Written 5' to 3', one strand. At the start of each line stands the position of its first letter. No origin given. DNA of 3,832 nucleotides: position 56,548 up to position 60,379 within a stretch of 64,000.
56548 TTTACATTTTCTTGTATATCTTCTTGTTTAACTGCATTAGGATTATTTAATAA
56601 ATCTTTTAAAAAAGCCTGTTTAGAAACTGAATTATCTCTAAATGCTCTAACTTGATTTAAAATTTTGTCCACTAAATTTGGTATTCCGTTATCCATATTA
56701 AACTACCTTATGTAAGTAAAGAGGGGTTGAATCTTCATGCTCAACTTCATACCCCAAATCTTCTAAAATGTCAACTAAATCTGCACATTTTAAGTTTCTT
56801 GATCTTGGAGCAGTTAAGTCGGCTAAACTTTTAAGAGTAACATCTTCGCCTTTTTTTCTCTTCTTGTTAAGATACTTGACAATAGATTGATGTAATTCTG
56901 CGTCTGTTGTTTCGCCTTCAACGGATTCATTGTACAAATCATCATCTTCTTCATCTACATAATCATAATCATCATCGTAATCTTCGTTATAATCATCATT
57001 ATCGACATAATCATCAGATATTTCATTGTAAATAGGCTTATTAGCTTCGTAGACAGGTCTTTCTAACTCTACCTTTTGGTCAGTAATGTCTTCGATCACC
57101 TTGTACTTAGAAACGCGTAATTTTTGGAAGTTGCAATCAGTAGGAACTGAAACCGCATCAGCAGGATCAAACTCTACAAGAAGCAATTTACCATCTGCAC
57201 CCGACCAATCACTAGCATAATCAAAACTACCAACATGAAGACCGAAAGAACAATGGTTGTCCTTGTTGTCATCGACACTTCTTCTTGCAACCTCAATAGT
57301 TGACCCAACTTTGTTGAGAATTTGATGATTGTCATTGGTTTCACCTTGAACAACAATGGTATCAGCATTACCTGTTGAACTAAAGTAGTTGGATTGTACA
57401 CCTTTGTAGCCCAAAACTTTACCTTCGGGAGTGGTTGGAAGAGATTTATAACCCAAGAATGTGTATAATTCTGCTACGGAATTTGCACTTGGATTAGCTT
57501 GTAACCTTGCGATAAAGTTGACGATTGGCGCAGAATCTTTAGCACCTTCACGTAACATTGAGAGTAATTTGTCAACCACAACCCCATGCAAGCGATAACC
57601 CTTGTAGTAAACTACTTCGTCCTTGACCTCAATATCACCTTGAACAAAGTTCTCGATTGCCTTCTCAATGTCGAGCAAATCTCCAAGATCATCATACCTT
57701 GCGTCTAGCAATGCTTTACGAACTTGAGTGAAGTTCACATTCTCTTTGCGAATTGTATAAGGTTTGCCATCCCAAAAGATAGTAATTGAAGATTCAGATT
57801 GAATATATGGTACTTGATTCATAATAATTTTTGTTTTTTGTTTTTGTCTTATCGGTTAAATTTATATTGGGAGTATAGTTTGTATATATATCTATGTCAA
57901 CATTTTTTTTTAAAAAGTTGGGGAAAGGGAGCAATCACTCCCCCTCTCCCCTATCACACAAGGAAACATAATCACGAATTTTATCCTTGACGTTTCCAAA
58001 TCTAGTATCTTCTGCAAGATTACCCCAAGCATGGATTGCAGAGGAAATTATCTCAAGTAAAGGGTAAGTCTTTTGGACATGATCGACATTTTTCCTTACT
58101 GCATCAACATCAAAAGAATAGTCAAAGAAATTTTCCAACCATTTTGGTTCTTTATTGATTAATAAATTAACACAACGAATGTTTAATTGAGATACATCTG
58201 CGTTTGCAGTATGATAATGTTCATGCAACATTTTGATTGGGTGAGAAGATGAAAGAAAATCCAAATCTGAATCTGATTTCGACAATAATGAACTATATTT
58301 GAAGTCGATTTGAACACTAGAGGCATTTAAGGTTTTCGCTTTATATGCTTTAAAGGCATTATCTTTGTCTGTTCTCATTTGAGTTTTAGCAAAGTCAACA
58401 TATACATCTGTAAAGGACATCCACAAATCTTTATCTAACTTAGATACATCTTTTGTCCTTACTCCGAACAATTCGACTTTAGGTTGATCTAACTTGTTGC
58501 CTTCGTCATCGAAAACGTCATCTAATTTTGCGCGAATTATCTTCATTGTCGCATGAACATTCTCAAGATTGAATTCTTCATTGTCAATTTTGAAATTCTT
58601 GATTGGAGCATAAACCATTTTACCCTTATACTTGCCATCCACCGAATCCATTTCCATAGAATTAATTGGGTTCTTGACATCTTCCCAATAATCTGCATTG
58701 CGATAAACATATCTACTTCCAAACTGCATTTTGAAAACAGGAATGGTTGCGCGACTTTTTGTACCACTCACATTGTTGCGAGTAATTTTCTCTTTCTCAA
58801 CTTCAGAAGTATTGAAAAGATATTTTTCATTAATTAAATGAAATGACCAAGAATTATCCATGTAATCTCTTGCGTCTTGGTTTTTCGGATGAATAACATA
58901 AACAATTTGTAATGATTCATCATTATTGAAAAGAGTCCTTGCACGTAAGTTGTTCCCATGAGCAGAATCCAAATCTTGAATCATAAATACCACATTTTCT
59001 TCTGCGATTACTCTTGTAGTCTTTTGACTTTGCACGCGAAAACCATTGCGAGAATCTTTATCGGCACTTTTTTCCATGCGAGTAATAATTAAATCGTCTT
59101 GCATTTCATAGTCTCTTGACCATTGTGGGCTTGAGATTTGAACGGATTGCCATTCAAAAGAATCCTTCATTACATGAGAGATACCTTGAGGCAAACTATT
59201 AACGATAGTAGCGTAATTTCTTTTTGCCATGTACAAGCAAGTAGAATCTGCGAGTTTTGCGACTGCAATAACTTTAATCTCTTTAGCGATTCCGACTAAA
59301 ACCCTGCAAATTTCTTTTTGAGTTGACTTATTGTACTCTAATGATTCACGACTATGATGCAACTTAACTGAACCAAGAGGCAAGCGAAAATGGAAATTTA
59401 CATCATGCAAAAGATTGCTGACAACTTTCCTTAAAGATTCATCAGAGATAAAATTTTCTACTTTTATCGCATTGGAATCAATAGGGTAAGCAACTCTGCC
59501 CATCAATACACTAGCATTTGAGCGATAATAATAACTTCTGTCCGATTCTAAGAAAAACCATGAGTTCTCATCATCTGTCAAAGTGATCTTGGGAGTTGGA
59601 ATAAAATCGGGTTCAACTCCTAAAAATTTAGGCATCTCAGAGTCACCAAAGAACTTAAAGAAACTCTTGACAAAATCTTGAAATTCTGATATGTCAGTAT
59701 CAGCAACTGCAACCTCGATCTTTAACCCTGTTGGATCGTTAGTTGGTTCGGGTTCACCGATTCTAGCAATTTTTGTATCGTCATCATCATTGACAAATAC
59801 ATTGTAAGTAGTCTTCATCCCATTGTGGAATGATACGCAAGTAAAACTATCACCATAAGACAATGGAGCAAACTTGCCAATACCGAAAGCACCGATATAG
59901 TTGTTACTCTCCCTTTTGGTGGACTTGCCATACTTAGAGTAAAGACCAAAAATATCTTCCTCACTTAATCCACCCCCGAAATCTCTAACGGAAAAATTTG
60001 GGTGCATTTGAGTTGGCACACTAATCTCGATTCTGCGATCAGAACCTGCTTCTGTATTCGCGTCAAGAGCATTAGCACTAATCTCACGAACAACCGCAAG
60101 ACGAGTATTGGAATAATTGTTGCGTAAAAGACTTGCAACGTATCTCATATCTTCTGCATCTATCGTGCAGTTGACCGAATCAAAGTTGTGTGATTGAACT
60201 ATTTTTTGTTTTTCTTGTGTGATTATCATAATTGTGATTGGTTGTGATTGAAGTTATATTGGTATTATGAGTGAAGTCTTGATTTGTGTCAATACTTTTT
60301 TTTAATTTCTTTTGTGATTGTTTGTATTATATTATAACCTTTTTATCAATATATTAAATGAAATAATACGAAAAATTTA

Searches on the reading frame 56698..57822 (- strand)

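Call 14: search_protein_families(library=phrogs, proteins=[window:56698-57822:-], max_evalue=0.001)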
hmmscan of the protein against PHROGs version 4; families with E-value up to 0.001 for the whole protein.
window:56698-57822:- (374 aa): 5 families
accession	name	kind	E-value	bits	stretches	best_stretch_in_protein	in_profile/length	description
phrog_609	-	lysis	5.2e-60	204.5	1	3-250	816-1048/1055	RIIB lysis inhibitor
phrog_3803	-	lysis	6.3e-33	115.7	1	9-248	284-514/530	RIIB lysis inhibitor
phrog_11221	-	lysis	2e-31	110.7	1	77-249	78-240/543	RIIB lysis inhibitor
phrog_2886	-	lysis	4.5e-24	86.3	1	80-251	171-337/552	RIIB lysis inhibitor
phrog_36818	-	lysis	8.4e-22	78.6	1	100-248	10-147/163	RIIB lysis inhibitor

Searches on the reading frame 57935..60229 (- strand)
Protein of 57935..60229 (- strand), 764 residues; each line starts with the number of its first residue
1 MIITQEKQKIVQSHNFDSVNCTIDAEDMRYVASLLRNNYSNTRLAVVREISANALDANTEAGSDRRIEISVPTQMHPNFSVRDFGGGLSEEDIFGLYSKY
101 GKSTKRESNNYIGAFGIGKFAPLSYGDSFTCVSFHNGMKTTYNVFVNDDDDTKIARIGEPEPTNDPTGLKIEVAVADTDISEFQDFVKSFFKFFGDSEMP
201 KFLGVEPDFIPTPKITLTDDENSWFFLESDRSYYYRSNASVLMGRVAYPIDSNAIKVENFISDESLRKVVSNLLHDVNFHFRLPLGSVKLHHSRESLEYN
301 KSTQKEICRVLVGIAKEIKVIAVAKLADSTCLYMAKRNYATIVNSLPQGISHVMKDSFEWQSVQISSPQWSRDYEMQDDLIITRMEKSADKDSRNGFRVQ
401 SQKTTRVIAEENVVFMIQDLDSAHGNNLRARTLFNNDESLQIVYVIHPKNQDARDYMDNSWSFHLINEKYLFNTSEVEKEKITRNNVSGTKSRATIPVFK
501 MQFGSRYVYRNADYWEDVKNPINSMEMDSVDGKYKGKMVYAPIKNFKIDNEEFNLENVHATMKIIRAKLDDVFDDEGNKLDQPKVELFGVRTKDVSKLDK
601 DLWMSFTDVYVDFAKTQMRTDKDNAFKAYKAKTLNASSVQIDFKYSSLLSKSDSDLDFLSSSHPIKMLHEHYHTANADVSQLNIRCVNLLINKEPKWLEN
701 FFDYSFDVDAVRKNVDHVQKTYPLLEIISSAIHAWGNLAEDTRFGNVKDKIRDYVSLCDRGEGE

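Call 14: search_protein_families(library=phrogs, proteins=[window:57935-60229:-], max_evalue=0.001)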
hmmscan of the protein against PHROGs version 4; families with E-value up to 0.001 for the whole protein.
window:57935-60229:- (764 aa): 7 families
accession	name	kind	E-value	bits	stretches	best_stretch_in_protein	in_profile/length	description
phrog_612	-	lysis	8.1e-90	304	1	1-728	1-702/725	RIIA lysis inhibitor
phrog_2979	-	lysis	8.3e-39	134.9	1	17-441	19-418/846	RIIA lysis inhibitor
phrog_24904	-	lysis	5.1e-36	125.5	1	32-327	32-303/695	RIIA lysis inhibitor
phrog_609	-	lysis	3e-33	115.8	1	43-315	45-299/1055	RIIB lysis inhibitor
phrog_3661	-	lysis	1.4e-29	104.2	1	95-451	174-533/917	RIIA lysis inhibitor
phrog_30832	-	lysis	9.9e-26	91.6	1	39-319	39-314/735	RIIA lysis inhibitor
phrog_38678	-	lysis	4.3e-13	49.4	1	32-176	38-186/805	RIIA lysis inhibitor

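Call 30: search_dna_similar(query=window:57935-60229:-, collection=phages, mode=protein, max_rows=15)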
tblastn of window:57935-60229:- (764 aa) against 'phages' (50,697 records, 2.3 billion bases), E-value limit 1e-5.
Records with a match: 2649; places in all: 2658; records where one place covers at least 80% of the query: 0.
Best place of each record, by identity: <60% 2649.
By first word of the organism name: Escherichia 905; Klebsiella 376; Salmonella 142; Pseudomonas 117; Vibrio 116; Shigella 112; Streptomyces 93; Aeromonas 78; Acinetobacter 73; Erwinia 64; and 72 more.
By host as written in the record: Escherichia coli 362; - 297; Klebsiella pneumoniae 130; Escherichia coli O157:H7 43; Pseudomonas aeruginosa 42; Escherichia coli K-12 MG1655 41; Streptomyces griseus ATCC 10137 32; Escherichia coli K-12 31; and 648 more.
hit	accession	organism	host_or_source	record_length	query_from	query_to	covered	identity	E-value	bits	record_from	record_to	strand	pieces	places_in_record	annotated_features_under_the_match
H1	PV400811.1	Citrobacter phage NM4.3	Citrobacter freundii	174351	1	482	63%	28.8%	2e-32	142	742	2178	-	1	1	hypothetical protein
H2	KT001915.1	Citrobacter phage Merlin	Citrobacter freundii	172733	1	482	63%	28.6%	4e-33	144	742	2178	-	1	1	rIIA protein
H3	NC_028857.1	Citrobacter phage Merlin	Citrobacter freundii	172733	1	482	63%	28.6%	4e-33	144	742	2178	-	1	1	RIIA lysis inhibitor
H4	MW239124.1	Citrobacter phage CkP1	Citrobacter koseri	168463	1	477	62%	28.9%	1e-36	155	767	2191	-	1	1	rlla protein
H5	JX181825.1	Salmonella phage STML-198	mixed Maryland water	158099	1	481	63%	28.4%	3e-31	138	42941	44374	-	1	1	hypothetical protein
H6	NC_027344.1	Salmonella phage STML-198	mixed Maryland water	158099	1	481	63%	28.4%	3e-31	138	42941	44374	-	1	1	RIIA lysis inhibitor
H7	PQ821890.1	Proteus phage ABTNLPp2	Proteus mirabilis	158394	1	481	63%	28.0%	1e-30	136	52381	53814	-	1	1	hypothetical protein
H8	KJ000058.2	Salmonella phage STP4-a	Salmonella Typhimurium ATCC 14028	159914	1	481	63%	28.0%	2e-32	141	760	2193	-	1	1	rIIA protein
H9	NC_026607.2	Salmonella phage STP4-a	Salmonella Typhimurium ATCC 14028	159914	1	481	63%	28.0%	2e-32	141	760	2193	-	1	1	RIIA lysis inhibitor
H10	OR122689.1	Salmonella phage vB_SenM-AKM_NP4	Salmonella sp.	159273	1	481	63%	28.0%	3e-32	141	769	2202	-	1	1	RIIA protein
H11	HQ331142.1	Salmonella phage vB_SenM-S16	Salmonella enterica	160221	1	481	63%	28.0%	3e-32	141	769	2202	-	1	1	RIIA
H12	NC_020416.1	Salmonella phage vB_SenM-S16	Salmonella enterica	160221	1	481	63%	28.0%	3e-32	141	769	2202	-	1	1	RIIA lysis inhibitor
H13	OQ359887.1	Salmonella phage vB_SenM_UTK0003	Salmonella enterica subsp. enterica ...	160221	1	481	63%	28.0%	3e-32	141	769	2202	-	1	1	hypothetical protein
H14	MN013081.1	Klebsiella phage vB_KpnM_Potts1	Klebsiella pneumoniae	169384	9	532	69%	25.6%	2e-28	129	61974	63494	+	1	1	hypothetical protein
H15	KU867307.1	Salmonella phage vB_SnwM_CGG4-1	Salmonella Newport strain C398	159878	1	481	63%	27.7%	4e-31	137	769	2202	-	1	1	RIIA protein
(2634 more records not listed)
